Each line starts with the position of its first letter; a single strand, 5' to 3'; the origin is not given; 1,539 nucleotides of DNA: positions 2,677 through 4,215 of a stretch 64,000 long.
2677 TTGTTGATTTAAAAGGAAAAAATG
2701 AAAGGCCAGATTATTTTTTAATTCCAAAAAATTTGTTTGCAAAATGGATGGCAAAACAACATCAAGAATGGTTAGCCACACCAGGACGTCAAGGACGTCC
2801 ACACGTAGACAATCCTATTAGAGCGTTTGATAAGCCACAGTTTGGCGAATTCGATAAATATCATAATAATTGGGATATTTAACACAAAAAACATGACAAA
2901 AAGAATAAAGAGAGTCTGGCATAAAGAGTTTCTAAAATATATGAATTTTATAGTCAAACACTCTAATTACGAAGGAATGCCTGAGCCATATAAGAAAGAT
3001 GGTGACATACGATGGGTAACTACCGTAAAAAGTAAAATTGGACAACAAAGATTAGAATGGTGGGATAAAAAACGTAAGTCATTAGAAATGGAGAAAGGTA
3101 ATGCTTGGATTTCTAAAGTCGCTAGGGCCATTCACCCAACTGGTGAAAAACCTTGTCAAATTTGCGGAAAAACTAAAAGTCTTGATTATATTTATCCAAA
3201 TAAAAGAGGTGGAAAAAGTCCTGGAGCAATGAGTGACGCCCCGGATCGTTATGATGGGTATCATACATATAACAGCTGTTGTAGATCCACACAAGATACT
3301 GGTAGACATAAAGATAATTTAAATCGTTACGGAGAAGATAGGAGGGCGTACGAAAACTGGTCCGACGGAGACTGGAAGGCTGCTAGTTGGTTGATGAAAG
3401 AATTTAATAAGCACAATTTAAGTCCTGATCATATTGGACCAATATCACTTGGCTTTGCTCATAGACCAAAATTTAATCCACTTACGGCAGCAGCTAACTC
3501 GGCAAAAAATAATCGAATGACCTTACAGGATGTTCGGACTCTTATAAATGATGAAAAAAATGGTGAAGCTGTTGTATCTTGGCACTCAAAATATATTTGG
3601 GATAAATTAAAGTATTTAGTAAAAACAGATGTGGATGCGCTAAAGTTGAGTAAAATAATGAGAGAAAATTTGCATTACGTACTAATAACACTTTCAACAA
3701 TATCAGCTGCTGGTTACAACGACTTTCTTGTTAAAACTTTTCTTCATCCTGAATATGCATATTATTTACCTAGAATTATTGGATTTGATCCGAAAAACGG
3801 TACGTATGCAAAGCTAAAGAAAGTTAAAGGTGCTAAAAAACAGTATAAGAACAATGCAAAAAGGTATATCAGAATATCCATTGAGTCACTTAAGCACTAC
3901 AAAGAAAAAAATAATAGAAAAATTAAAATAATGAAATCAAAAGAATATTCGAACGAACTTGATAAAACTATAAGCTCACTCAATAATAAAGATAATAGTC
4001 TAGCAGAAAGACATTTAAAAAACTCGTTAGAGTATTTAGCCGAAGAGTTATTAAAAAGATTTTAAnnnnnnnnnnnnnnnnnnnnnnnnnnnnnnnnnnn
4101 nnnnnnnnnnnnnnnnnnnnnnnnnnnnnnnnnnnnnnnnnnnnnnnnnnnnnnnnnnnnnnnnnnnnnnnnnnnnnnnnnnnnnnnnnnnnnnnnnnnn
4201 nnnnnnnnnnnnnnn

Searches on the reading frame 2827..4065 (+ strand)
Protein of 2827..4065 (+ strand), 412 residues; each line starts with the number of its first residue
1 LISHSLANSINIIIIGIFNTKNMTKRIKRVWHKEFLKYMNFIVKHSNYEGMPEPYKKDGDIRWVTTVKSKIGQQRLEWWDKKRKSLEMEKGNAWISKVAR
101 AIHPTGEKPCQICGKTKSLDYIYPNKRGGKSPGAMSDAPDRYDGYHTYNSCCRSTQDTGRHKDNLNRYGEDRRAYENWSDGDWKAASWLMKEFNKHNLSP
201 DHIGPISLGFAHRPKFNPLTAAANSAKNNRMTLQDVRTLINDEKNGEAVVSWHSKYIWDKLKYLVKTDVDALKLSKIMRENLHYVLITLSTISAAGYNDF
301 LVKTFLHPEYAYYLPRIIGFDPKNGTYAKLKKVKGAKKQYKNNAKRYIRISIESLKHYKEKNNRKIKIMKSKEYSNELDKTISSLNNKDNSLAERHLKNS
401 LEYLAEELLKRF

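Call 42: search_protein_families(library=pfam, proteins=[window:2827-4065:+], max_evalue=0.001)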
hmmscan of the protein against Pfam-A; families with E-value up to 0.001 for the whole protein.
window:2827-4065:+ (412 aa): 2 families
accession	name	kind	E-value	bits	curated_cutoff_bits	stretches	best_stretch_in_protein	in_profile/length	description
PF09665.15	RE_Alw26IDE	-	1.8e-121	407.3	23.1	2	131-402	181-467/507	Type II restriction endonuclease (RE_Alw26IDE)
PF14279.12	HNH_5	-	0.00026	21.3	27.5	0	110-130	1-26/56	HNH endonuclease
